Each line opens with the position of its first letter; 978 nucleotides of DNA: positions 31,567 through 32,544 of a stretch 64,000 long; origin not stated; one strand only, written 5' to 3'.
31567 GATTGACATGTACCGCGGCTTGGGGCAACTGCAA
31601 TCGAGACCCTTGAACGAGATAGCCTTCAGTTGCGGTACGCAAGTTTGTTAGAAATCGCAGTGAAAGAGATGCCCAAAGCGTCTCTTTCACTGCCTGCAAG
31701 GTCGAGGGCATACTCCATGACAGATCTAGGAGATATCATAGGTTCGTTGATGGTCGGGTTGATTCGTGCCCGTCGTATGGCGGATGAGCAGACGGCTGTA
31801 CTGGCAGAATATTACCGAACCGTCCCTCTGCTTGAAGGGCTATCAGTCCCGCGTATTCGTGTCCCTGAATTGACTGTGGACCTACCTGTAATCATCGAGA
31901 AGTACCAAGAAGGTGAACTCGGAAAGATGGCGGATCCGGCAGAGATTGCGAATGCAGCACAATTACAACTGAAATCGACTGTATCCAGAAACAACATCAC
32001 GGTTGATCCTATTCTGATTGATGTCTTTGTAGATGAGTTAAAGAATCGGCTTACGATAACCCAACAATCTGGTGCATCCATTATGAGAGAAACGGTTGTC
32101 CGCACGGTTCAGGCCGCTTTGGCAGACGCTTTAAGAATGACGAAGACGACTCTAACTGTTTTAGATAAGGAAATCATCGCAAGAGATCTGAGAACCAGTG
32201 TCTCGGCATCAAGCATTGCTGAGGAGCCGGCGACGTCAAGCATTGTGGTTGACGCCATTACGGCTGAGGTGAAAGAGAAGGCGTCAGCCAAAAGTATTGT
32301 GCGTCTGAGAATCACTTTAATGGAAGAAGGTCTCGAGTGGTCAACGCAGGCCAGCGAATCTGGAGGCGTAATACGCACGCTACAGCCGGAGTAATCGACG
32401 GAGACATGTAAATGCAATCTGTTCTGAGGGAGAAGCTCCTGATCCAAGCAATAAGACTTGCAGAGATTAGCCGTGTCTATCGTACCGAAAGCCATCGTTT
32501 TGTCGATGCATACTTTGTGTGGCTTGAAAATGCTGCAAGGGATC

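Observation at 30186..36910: Low-GC, six-gene island of unrecognised proteins centred on an MMP-like protease: candidate uncharacterised system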

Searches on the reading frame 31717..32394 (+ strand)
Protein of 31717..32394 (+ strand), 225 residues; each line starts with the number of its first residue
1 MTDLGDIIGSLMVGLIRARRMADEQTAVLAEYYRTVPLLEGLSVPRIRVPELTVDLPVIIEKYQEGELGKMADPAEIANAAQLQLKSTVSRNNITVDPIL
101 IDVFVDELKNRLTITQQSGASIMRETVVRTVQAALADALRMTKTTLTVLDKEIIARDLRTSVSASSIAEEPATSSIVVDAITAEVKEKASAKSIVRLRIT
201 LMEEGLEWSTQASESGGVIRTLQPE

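Call 4: search_protein_families(library=pfam, proteins=[window:31717-32394:+], max_evalue=0.1)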
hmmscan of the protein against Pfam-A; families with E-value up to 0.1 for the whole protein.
window:31717-32394:+ (225 aa): 0 families

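Call 6: search_protein_families(library=padloc, proteins=[window:31717-32394:+], max_evalue=0.1)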
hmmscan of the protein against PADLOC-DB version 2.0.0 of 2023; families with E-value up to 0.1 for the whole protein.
window:31717-32394:+ (225 aa): 0 families

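Call 7: search_protein_families(library=ncbifam, proteins=[window:31717-32394:+], max_evalue=0.1)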
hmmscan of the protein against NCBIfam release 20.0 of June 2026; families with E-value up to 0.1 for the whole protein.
window:31717-32394:+ (225 aa): 0 families

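Call 8: search_protein_families(library=phrogs, proteins=[window:31717-32394:+], max_evalue=0.1)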
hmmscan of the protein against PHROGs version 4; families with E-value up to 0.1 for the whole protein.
window:31717-32394:+ (225 aa): 0 families

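Call 24: find_homologous_proteins(query=window:31717-32394:+)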
Query window:31717-32394:+ (225 aa): 160 proteins with E <= 0.001 among 1697 candidates; the best 120 are listed.
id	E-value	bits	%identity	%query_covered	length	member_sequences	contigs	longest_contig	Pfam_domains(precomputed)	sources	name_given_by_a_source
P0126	7.4e-130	448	100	100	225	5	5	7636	-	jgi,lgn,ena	-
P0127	9.1e-110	383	84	100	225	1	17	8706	-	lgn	-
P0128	6.0e-108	377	83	100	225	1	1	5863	-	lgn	-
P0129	1.5e-104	366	80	100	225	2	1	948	-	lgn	-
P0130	1.1e-85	304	66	100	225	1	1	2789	-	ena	-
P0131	8.1e-85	302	65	100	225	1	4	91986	-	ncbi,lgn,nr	ncbi:amidase [candidate division KSB1 bacterium]|nr:amidase [candidate division KSB1 bacterium]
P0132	1.7e-84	300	66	100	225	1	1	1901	-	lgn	-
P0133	7.9e-84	298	64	100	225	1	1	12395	-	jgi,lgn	jgi:hypothetical protein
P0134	9.2e-84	298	65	100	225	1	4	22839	-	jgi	jgi:hypothetical protein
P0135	1.1e-83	298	65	100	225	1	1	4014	-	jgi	-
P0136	1.4e-83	297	65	100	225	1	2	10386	-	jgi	jgi:hypothetical protein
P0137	2.4e-83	297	65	100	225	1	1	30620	-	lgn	-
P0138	7.8e-83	295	63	100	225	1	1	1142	-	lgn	-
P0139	2.5e-82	293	64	100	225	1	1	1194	-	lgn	-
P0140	6.2e-82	292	64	100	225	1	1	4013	-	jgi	jgi:hypothetical protein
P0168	2.0e-77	277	60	100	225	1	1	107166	-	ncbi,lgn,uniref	ncbi:hypothetical protein [Methanosarcina sp.]|uniref:hypothetical protein n=1 Tax=Methanosarcina sp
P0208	1.4e-71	258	58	100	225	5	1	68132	-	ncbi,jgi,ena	ncbi:MAG: hypothetical protein WC156_00830 [Pedobacter sp.]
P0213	2.6e-71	257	59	100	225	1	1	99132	-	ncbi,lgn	ncbi:MAG: amidase [Desulfuromonadaceae bacterium]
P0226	1.2e-69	252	56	100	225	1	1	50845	-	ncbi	ncbi:amidase [candidate division KSB1 bacterium]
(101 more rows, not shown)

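Call 25: find_encoding_contigs(protein=P0168, flank=10000, max_places=2)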
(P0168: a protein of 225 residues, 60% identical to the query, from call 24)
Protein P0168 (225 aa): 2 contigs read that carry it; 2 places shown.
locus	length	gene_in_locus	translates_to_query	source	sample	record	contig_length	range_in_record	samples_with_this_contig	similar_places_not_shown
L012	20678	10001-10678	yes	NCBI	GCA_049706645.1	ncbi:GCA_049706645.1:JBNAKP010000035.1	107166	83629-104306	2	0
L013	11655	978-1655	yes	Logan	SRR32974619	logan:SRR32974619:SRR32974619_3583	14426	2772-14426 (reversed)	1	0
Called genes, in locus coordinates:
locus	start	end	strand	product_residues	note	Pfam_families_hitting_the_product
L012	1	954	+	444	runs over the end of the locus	PF01336:tRNA_anti-codon, PF00152:tRNA-synt_2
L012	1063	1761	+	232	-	PF00455:DeoRC (faint), PF06026:Rib_5-P_isom_A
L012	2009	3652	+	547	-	PF00118:Cpn60_TCP1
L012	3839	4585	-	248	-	PF09892:DUF2119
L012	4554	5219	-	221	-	PF01479:S4, PF01728:FtsJ, PF01269:Fibrillarin (weak), PF13847:Methyltransf_31 (weak), PF13649:Methyltransf_25 (weak)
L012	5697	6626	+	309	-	PF13593:SBF_like, PF01758:SBF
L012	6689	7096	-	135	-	-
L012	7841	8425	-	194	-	PF00383:dCMP_cyt_deam_1, PF14437:MafB19-deam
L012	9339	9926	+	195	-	PF11655:DUF2589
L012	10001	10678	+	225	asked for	-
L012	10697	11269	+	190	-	-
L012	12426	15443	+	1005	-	PF00005:ABC_tran (faint), PF02463:SMC_N (faint), PF13175:AAA_15 (faint), PF13191:AAA_16 (faint), PF13401:AAA_22 (faint), PF13481:AAA_25 (faint), PF17760:UvrA_inter, PF17755:UvrA_DNA-bind, +3 more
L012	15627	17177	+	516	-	PF01541:GIY-YIG, PF27096:UvrC_M, PF02151:UVR, PF22920:UvrC_RNaseH, PF08459:UvrC_RNaseH_dom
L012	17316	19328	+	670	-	PF00270:DEAD (faint), PF04851:ResIII, PF17757:UvrB_inter, PF27431:UvrB_3rd, PF00271:Helicase_C, PF12344:UvrB, PF02151:UVR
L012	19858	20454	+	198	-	PF26596:PEF-CTERM_ARCH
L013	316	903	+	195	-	PF11655:DUF2589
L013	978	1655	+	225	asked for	-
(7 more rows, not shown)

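Call 26: find_encoding_contigs(protein=P0213, flank=10000, max_places=2)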
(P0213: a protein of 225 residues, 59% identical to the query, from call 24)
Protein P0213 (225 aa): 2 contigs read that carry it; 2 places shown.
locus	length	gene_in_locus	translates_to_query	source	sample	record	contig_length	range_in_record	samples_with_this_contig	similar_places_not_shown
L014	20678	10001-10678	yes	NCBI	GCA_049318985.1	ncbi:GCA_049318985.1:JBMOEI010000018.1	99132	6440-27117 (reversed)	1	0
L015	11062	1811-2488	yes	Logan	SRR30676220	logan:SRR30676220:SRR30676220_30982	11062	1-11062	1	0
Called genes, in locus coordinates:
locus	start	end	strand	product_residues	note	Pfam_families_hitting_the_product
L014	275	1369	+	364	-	PF00724:Oxidored_FMN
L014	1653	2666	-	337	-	PF18152:DAHP_snth_FXD, PF00793:DAHP_synth_1, PF03102:NeuB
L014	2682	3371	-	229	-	PF00027:cNMP_binding, PF13545:HTH_Crp_2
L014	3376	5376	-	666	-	PF00456:Transketolase_N, PF02779:Transket_pyr, PF22613:Transketolase_C_1, PF02780:Transketolase_C (weak)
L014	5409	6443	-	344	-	PF00586:AIRS, PF02769:AIRS_C (weak)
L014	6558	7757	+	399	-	PF13173:AAA_14, PF13635:DUF4143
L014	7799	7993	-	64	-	-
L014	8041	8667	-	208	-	PF01726:LexA_DNA_bind, PF00717:Peptidase_S24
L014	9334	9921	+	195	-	PF11655:DUF2589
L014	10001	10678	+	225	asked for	-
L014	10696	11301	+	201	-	-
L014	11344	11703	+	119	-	-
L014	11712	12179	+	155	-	-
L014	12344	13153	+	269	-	PF00112:Peptidase_C1, PF13529:Peptidase_C39_2 (weak)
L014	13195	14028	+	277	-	PF01510:Amidase_2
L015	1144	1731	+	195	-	PF11655:DUF2589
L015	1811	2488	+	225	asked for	-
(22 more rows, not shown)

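Call 27: find_encoding_contigs(protein=P0226, flank=10000, max_places=2)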
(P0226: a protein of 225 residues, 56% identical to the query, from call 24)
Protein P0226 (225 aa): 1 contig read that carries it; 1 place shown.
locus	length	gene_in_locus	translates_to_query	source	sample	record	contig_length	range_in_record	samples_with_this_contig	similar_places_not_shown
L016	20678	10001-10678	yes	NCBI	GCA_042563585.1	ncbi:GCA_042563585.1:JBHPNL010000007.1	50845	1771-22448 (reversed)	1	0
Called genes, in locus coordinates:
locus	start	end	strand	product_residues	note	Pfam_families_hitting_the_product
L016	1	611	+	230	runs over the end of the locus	PF00005:ABC_tran, PF02463:SMC_N (weak), PF13304:AAA_21 (faint)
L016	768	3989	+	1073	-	PF02687:FtsX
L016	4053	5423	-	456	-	PF13570:Beta-prop_ACSF4 (weak), PF13360:PQQ_2 (weak)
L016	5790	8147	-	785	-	PF12704:MacB_PCD, PF02687:FtsX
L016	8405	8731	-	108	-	PF03551:PadR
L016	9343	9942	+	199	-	PF11655:DUF2589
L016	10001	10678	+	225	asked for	-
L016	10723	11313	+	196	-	-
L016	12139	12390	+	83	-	PF13187:Fer4_9 (faint), PF25160:LdpA_Fe-S-bd (faint), PF14697:Fer4_21 (faint), PF12797:Fer4_2 (faint), PF00037:Fer4 (faint), PF12837:Fer4_6 (faint), PF13237:Fer4_10 (faint), PF12838:Fer4_7, +1 more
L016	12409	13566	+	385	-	PF01855:POR_N, PF17147:PFOR_II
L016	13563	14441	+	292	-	PF02775:TPP_enzyme_C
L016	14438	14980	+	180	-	PF01558:POR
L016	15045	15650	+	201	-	PF13420:Acetyltransf_4, PF00583:Acetyltransf_1, PF13508:Acetyltransf_7 (weak)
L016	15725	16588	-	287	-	PF00950:ABC-3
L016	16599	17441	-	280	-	PF00950:ABC-3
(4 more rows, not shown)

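Call 28: find_encoding_contigs(protein=P0208, flank=10000, max_places=2)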
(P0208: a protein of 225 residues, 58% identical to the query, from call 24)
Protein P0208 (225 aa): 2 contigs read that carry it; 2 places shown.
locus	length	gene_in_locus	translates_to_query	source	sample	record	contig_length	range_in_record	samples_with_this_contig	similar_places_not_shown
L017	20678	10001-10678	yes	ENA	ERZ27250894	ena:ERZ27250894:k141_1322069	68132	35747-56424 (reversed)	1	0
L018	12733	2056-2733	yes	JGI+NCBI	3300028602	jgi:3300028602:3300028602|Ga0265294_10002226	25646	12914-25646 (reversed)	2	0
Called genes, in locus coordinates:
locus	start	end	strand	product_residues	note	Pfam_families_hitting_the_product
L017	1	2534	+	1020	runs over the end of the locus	PF13676:TIR_2, PF17874:TPR_MalT (faint), PF00515:TPR_1 (faint), PF07719:TPR_2 (faint), PF05729:NACHT (weak), PF13401:AAA_22 (weak), PF13424:TPR_12, PF13424:TPR_12 (weak), +4 more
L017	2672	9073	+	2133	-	PF24096:DUF7379, PF07819:PGAP1 (faint), PF24096:DUF7379, PF12770:CHAT, PF20308:TPR-S, PF13676:TIR_2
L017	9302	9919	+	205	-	PF11655:DUF2589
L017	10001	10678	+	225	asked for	-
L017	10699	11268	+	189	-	-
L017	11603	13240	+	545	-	PF03793:PASTA, PF13435:Cytochrome_C554 (faint), PF14522:Cytochrome_C7 (faint), PF14537:Cytochrom_c3_2 (faint), PF09699:Paired_CXXCH_1 (faint)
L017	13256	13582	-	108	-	-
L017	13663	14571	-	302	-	PF01509:TruB_N, PF16198:TruB_C_2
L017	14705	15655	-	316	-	PF01368:DHH, PF02272:DHHA1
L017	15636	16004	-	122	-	PF02033:RBFA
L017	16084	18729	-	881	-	PF04760:IF2_N, PF00009:GTP_EFTU, PF00025:Arf (weak), PF00071:Ras (weak), PF01926:MMR_HSR1, PF02421:FeoB_N (faint), PF22042:EF-G_D2, PF11987:IF-2, +1 more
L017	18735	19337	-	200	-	PF04296:YlxR, PF01248:Ribosomal_L7Ae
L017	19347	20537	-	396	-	PF08529:NusA_N, PF00575:S1 (weak), PF13184:KH_NusA_1st, PF26594:KH_NusA_2nd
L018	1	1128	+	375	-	PF13676:TIR_2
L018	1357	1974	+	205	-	PF11655:DUF2589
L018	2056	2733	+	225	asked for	-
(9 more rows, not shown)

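Call 34: find_related_loci(query=A1, collection=genome_contigs, flank=10000)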
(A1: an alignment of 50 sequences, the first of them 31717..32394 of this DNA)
Query A1 (225 aa) in genome_contigs; peptide patterns used: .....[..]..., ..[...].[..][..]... (x = any residue, [..] = any of these).
214 stretches matched a pattern; 28 encode a relative of the query (tblastn E <= 1e-3); 28 distinct loci.
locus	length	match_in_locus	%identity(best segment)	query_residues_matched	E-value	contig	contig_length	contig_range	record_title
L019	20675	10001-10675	65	1-225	3e-91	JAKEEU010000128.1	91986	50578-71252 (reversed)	MAG: candidate division KSB1 bacterium isolate PMV_1_maxbin.001 PMV_1_maxbin.001.k101_550152, whole genome shotgun seque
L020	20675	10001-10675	61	1-225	3e-90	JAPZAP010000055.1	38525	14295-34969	MAG: Candidatus Methanoperedens sp. isolate SR-VP_0-2cm_41_45 SR-VP_0-2_scaffold_141_3313786, whole genome shotgun seque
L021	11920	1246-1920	60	1-225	4e-88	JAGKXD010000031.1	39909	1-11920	MAG: Cellvibrionaceae bacterium isolate P9_D7_14 P9_D7_14_94, whole genome shotgun sequence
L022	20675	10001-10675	58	1-225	5e-85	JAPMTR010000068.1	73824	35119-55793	MAG: Candidatus Methanoperedens sp. isolate Ig 1 Ig18389_08E140C01_z1_2020_scaffold_209, whole genome shotgun sequence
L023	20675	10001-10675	59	1-225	5e-85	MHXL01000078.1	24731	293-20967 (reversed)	MAG: Desulfuromonadaceae bacterium GWB2_53_15 gwb2_scaffold_2969, whole genome shotgun sequence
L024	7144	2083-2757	60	1-225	1e-84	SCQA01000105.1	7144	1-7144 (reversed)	MAG: bacterium isolate DP16D_bin.2 DP16D_bin.2-40790, whole genome shotgun sequence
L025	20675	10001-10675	60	1-225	3e-83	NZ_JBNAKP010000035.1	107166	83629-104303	MAG: Methanosarcina sp. isolate MSAR-AD2 2412800035, whole genome shotgun sequence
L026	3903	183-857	58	1-225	6e-83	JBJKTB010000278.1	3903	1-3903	MAG: Ignavibacteriaceae bacterium isolate Bin_97 S1Ck127_133581_flag_0_multi_5.2677_len_3903, whole genome shotgun seque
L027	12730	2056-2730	58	1-225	2e-82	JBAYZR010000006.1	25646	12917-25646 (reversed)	MAG: Pedobacter sp. isolate SO_2017_CLC_61 scaffold_2291_c1_PH3_2017, whole genome shotgun sequence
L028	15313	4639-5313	59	1-225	3e-82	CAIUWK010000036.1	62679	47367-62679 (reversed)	MAG: uncultured Geobacter sp. isolate E14_bin-1665 genome assembly, contig: bin-1665:036/113, whole genome shotgun seque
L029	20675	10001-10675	59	1-225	3e-82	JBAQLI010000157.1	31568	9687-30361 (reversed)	MAG: Candidatus Methanoperedens sp. isolate MFD12032_ilm_asm_bin13 k127_56187, whole genome shotgun sequence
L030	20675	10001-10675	59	1-225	9e-82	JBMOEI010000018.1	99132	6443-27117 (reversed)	MAG: Desulfuromonadaceae bacterium isolate Deming_bin.100 contig257, whole genome shotgun sequence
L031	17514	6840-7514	58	1-225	1e-80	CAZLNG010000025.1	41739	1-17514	MAG TPA_asm: uncultured Methanosarcinales archaeon isolate binchicken_co158_90 genome assembly, contig: NODE_809_length_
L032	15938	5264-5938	56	1-225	1e-79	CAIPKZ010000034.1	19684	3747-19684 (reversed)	MAG: uncultured Prolixibacteraceae bacterium isolate Ja1-D4_bin-665 genome assembly, contig: bin-665:034/500, whole geno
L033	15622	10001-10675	55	1-225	3e-78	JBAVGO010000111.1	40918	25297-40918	MAG: Lutisporaceae bacterium isolate MFD06945_ilm_asm_bin8 k127_27318, whole genome shotgun sequence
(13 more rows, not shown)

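Call 41: search_solved_structures(query=A1, max_evalue=10)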
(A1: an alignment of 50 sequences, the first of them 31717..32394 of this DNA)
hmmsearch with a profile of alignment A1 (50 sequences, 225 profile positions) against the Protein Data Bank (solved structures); distinct sequences matched with E-value up to 10: 2.
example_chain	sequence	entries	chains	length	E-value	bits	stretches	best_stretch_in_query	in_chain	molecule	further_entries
8iom_A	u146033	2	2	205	2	11.5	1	75-164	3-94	Colicin 1B | Colicin Ib protein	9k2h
9e5c_1t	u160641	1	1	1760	9.3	9.3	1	80-161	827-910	Cilia- and flagella-associated protein 44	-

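Call 47: predict_structure(alignment_id=A1)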
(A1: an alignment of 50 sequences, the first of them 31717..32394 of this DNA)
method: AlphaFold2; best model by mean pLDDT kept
length: 225 residues; sequences in the alignment: 50
mean_pLDDT: 75.2   pTM: 0.50
mean pLDDT of the five models: 75.2, 75.1, 69.9, 68.3, 64.4
residues with pLDDT >= 90: 39; 70-90: 111; 50-70: 68; < 50: 7
segments of 3 or more residues with pLDDT < 50: 222-225
pLDDT, mean of each block of 10 residues (from residue 1): 77 78 74 73 61 69 70 88 91 88 92 84 83 91 88 89 74 70 57 64 54 52 45
secondary structure, 60 per line:
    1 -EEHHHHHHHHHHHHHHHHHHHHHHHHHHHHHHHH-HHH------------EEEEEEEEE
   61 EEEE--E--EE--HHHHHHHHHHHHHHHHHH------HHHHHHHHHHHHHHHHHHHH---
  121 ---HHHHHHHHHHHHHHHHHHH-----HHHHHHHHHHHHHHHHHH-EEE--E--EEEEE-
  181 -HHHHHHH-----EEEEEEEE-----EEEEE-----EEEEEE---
elements in order: H4-35 E52-64 H74-91 H98-117 H124-142 H148-165 E167-169 E175-179 H182-188 E194-201 E207-211 E217-222

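Call 62: fold_search(model_id=the predicted structure, library=viral)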
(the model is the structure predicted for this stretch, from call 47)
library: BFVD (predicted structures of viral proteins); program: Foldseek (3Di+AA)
matches with E <= 10: 568; with E <= 0.001: 0
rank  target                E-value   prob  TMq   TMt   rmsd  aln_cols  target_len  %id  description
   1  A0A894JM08            1.6e-01  0.99  0.32  0.22   3.6        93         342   13  (no name in the UniProt tables at hand)
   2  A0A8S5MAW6            1.6e-01  0.09  0.14  0.19  22.5       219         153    9  Lipoprotein (Fragment) [Myoviridae sp. cth2T2]
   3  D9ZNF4                2.3e-01  0.84  0.20  0.30   9.9        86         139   16  (no name in the UniProt tables at hand)
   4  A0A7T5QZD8            2.3e-01  0.80  0.28  0.19   4.6        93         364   18  ORF 2 [Piper methysticum tymovirus 1]
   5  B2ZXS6                2.5e-01  0.33  0.20  0.29   6.5       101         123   17  Uncharacterized protein [Ralstonia phage phiRSL1]
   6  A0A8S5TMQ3            2.7e-01  0.66  0.26  0.19   4.7       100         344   14  DNA pilot protein [Microviridae sp. ctX401]
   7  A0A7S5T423            3.2e-01  0.84  0.28  0.50   4.7        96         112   11  (no name in the UniProt tables at hand)
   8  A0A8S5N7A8            3.2e-01  0.69  0.26  0.16   4.6        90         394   14  DNA pilot protein VP2 [Microviridae sp. ctRQq14]
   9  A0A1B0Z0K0            3.2e-01  0.44  0.21  0.38   6.3        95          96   13  (no name in the UniProt tables at hand)
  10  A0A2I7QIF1            3.2e-01  0.20  0.15  0.24   8.5       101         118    8  (no name in the UniProt tables at hand)
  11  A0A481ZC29            3.2e-01  0.11  0.13  0.21  14.8       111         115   13  Uncharacterized protein [Pithovirus LCPAC404]
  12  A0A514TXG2            4.1e-01  0.75  0.26  0.58   4.8        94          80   14  (no name in the UniProt tables at hand)
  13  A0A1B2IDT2            4.3e-01  0.63  0.26  0.38  13.9       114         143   11  Uncharacterized protein [Erwinia phage vB_EamM_Kwan]
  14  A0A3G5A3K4            4.3e-01  0.33  0.20  0.23  12.2       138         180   14  Uncharacterized protein [Gaeavirus sp.]
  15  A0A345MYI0            4.6e-01  0.35  0.22  0.19   5.6        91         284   12  (no name in the UniProt tables at hand)
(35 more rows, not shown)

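Call 79: search_protein_families(library=pfam, alignment_id=A6, max_evalue=0.00001)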
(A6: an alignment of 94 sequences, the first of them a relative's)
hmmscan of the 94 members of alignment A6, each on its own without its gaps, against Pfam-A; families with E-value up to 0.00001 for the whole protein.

A. member 1, L019:6718-7758:+ (347 aa): 4 families
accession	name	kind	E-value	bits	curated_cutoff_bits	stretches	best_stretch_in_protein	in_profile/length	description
PF00158.32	Sigma54_activat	-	5.3e-65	218.6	20.2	1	28-194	1-167/168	Sigma-54 interaction domain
PF25601.1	AAA_lid_14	-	2.3e-26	91.8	27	1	200-283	1-84/87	AAA+ ATPase lid domain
PF14532.12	Sigma54_activ_2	-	4.6e-20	72.7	25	1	33-199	5-138/138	Sigma-54 interaction domain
PF07728.20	AAA_5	-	7e-08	33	22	1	51-167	1-120/139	AAA domain (dynein-related subfamily)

B. families by the number of members that match (of 94 scanned): 146 families (the first 25 are shown)
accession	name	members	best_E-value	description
PF00005.33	ABC_tran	3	3.8e-36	ABC transporter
PF00383.29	dCMP_cyt_deam_1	2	1.3e-26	Cytidine and deoxycytidylate deaminase zinc-binding region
PF01966.28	HD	2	9.8e-21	HD domain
PF14437.12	MafB19-deam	2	8.3e-17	MafB19-like deaminase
PF03841.19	SelA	1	4.3e-146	L-seryl-tRNA selenium transferase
PF02696.19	SelO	1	1e-115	Protein adenylyltransferase SelO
PF05893.19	LuxC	1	8.6e-75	Acyl-CoA reductase (LuxC)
PF01855.24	POR_N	1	1e-68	Pyruvate flavodoxin/ferredoxin oxidoreductase, thiamine diP-bdg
PF14849.12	YidC_periplas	1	7.2e-67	YidC periplasmic domain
PF02096.25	60KD_IMP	1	6.2e-66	60Kd inner membrane protein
PF01610.23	DDE_Tnp_ISL3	1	1.7e-65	Transposase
PF00158.32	Sigma54_activat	1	5.3e-65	Sigma-54 interaction domain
PF12915.13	DUF3833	1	1.7e-63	Protein of unknown function (DUF3833)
PF05569.17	Peptidase_M56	1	1.2e-59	BlaR1 peptidase M56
PF12631.12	MnmE_helical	1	5.5e-57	MnmE helical domain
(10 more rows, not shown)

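Call 80: search_protein_families(library=padloc, alignment_id=A6, max_evalue=0.00001)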
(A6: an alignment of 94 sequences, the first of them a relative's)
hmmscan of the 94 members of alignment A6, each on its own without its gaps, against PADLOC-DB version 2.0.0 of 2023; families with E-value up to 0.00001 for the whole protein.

A. member 1, L019:6718-7758:+ (347 aa): 3 families
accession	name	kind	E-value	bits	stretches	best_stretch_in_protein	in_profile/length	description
PDLC01995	RtcR_PspF2--CARF_AAA_HTH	-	6.7e-99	330.2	1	26-336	167-480/481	-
PDLC01994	RtcR_PspF1--CARF_AAA_HTH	-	5.9e-52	175.3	1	33-332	165-466/468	-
PDLC01993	RtcR--CARF_AAA_HTH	-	5.1e-50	168.4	1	30-269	184-432/523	-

B. families by the number of members that match (of 94 scanned): 97 families (the first 25 are shown)
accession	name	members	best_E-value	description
PDLC04135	mad3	3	1.4e-103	mads_3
PDLC04140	mad8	2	9.9e-44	mads_8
PDLC02373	dCTPase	2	8e-27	-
PDLC02980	AriA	2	3e-10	-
PDLC01507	Cas8b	1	2.8e-157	CAS-I-B; effector_LS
PDLC01995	RtcR_PspF2--CARF_AAA_HTH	1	6.7e-99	-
PDLC04790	PDC-S01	1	1.3e-97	-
PDLC01784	Cas6b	1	3.3e-83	-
PDLC01121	Cas6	1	3.2e-60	Cas6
PDLC01994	RtcR_PspF1--CARF_AAA_HTH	1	5.9e-52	-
PDLC04789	PDC-S01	1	4.7e-51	-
PDLC01993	RtcR--CARF_AAA_HTH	1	5.1e-50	-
PDLC01787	Cas6b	1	2.7e-33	-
PDLC04791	PDC-S01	1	1.3e-29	-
PDLC04030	PD-T4-2_B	1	6.5e-28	-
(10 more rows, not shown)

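Call 81: search_dna_similar(query=window:31717-32394:+, collection=plasmids, mode=protein, max_evalue=0.001, max_rows=15)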
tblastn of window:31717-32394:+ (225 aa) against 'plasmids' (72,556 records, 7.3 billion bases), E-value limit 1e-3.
No match.

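Call 82: search_dna_similar(query=window:31717-32394:+, collection=phages, mode=protein, max_evalue=0.001, max_rows=15)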
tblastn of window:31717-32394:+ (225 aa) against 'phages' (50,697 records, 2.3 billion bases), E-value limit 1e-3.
No match.

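Call 94: search_protein_families(library=pfam, alignment_id=A1, max_evalue=0.05)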
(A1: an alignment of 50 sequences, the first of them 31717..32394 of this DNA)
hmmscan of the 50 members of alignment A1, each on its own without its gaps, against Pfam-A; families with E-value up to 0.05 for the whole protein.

A. member 1, window:31717-32394:+ (225 aa): 0 families

B. families by the number of members that match (of 50 scanned): 13 families
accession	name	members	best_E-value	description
PF11655.13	DUF2589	6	0.0078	Protein of unknown function (DUF2589)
PF09106.17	SelB-wing_2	5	0.023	Elongation factor SelB, winged helix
PF02009.21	RIFIN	2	0.0066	Rifin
PF18572.7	T6PP_N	2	0.019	Trehalose-6-phosphate phosphatase N-terminal helical bundle domain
PF20053.4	WC-rich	1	0.011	Wolframin cysteine-rich domain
PF06371.19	Drf_GBD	1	0.019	Diaphanous GTPase-binding Domain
PF19631.4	Trypco2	1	0.021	Trypsin-co-occurring domain 2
PF20578.4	aBig_2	1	0.024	Atrophied bacterial Ig domain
PF00990.26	GGDEF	1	0.029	Diguanylate cyclase, GGDEF domain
PF19564.4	DUF6086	1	0.043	Family of unknown function (DUF6086)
PF23890.1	DUF7242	1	0.045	Family of unknown function (DUF7242)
PF06207.16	DUF1002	1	0.046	Protein of unknown function (DUF1002)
PF25564.1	DUF7933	1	0.048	Domain of unknown function (DUF7933)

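Call 116: find_related_loci(query=A1, collection=viral_contigs, flank=10000)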
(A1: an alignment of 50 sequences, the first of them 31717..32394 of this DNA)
Query A1 (225 aa) in viral_contigs; peptide patterns used: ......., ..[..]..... (x = any residue, [..] = any of these).
12 stretches matched a pattern, but none encodes a relative of the query by tblastn (E <= 1e-3).
